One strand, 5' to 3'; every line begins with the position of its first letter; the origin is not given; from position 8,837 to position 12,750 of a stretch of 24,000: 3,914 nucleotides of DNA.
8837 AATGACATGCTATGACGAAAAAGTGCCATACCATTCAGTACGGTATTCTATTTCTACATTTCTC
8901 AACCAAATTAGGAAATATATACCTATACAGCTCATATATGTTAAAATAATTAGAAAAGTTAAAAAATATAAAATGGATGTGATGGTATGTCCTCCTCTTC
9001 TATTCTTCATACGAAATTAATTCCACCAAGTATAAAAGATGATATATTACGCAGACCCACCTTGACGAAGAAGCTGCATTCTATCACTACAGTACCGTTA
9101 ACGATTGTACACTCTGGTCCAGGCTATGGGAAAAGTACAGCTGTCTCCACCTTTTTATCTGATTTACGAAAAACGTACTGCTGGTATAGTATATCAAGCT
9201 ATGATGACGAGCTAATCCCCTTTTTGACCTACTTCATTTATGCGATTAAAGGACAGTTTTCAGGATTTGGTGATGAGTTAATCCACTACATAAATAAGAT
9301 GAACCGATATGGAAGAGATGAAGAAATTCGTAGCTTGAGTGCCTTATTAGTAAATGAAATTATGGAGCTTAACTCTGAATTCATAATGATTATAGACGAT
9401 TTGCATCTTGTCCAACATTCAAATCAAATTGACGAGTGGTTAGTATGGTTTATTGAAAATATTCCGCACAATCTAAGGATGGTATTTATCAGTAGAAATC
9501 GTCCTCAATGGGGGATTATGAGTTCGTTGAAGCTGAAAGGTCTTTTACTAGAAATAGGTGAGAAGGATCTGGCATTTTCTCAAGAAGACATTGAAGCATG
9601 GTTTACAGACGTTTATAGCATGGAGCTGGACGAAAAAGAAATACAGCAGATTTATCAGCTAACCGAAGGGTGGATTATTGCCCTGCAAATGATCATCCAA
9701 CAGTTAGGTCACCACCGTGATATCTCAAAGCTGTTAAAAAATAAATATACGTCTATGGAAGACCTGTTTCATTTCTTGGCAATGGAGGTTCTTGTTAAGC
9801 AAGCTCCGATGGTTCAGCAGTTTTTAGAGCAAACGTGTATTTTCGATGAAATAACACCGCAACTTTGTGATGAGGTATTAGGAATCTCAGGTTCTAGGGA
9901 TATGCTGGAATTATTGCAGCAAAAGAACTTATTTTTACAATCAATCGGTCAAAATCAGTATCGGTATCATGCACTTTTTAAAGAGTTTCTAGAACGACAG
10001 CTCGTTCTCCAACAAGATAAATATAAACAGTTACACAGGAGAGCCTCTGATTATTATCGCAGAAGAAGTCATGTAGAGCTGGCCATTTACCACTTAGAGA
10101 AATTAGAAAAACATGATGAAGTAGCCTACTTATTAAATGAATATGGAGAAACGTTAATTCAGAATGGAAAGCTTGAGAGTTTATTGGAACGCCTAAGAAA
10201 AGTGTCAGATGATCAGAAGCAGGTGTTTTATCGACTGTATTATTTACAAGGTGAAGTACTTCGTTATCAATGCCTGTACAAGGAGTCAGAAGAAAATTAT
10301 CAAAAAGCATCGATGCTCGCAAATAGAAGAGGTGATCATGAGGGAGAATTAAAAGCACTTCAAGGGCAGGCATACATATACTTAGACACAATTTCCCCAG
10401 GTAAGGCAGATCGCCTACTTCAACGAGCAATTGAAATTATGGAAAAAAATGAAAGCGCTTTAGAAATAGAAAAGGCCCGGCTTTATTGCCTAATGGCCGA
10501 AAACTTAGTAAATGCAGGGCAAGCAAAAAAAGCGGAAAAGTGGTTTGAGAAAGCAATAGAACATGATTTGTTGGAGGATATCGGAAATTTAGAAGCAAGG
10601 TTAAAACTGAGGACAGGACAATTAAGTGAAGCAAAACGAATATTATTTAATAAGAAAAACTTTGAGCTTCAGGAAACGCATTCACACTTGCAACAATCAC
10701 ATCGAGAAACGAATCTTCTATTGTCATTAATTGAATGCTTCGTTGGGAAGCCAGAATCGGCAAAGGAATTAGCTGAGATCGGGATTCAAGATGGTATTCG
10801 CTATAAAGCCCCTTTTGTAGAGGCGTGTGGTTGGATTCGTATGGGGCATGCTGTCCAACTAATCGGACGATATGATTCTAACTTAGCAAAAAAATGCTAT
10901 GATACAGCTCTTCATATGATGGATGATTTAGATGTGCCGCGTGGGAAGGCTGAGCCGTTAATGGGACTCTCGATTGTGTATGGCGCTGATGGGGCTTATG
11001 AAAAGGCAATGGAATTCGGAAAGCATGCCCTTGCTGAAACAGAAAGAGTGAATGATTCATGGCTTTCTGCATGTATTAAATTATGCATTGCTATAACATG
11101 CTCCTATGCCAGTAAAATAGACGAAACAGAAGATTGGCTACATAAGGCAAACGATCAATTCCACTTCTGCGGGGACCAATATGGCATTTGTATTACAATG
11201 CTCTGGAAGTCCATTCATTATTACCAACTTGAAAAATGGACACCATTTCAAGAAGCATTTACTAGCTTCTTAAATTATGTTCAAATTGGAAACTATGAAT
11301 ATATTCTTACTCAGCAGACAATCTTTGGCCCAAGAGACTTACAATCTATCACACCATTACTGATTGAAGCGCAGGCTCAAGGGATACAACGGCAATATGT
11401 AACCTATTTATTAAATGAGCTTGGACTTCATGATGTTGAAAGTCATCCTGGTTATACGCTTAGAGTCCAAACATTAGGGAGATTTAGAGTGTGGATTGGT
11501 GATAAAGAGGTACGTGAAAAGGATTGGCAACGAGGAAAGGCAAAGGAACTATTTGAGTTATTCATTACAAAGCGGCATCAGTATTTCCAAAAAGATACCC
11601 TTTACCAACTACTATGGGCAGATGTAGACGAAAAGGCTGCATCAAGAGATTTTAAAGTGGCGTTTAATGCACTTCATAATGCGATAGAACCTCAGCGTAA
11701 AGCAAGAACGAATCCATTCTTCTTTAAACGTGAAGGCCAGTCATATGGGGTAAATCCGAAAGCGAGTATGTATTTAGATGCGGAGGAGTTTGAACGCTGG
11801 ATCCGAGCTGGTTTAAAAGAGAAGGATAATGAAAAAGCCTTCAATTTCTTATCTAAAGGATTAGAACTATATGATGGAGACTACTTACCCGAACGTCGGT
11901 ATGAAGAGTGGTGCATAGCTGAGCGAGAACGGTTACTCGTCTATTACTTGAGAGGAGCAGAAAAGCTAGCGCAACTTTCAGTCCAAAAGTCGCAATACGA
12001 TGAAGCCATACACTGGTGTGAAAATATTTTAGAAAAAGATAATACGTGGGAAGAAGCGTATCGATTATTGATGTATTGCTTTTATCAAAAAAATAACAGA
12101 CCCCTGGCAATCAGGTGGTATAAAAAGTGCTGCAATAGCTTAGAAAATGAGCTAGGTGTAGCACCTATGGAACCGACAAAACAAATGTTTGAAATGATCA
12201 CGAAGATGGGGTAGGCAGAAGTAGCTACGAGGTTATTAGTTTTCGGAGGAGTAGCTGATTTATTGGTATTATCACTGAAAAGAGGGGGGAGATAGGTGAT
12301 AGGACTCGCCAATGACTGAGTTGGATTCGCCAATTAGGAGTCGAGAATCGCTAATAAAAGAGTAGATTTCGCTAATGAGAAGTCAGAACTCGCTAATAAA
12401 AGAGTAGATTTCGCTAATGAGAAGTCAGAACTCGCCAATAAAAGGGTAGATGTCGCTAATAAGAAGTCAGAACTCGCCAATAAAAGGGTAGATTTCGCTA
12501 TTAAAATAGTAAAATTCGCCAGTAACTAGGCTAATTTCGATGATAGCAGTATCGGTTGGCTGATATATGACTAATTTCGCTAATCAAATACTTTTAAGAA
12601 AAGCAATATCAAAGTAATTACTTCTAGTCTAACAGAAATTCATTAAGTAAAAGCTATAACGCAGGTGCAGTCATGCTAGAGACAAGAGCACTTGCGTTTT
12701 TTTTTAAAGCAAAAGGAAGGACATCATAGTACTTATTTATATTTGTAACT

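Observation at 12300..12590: Strictly phased 21-bp / 42-bp tandem array of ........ cores directly after the regulator gene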

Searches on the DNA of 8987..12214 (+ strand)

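Call 49: search_rna_families(sources=[L027, L009, L075, L022, L004, L120, L123, L121], threshold=gathering)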
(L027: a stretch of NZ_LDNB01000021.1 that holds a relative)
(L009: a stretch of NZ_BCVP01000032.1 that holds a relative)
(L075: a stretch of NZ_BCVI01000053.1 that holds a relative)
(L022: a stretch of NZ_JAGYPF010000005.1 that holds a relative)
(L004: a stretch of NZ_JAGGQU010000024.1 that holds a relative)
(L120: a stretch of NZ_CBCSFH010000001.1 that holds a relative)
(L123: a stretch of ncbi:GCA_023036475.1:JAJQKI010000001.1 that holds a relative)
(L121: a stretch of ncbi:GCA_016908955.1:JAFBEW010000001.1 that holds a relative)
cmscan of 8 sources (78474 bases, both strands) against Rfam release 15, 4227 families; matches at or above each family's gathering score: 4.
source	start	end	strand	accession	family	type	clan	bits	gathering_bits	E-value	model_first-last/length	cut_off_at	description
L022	762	893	+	RF00558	L20_leader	Cis-reg; leader;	-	84.7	58.7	1.7e-15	1-127/127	no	Ribosomal protein L20 leader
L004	272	381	-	RF00059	TPP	Cis-reg; riboswitch;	-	81.1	54.3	2.3e-14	1-105/105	no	TPP riboswitch aptamer (THI element)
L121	9342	9408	-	RF01690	Bacillaceae-1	Gene; sRNA;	-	80.9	35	2.7e-13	1-67/67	no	Bacillaceae-1 RNA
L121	522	588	-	RF01690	Bacillaceae-1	Gene; sRNA;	-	60.8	35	1.4e-08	1-67/67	no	Bacillaceae-1 RNA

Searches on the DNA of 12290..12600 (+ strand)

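Call 32: search_dna_similar(query=window:12290-12600:+, collection=plasmids, mode=distant, max_evalue=0.001)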
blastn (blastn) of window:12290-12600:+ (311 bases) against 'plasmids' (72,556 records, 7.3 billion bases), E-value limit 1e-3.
No match.

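Call 33: search_dna_similar(query=window:12290-12600:+, collection=phages, mode=distant, max_evalue=0.001)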
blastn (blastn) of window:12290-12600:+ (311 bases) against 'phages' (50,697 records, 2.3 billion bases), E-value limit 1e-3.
No match.
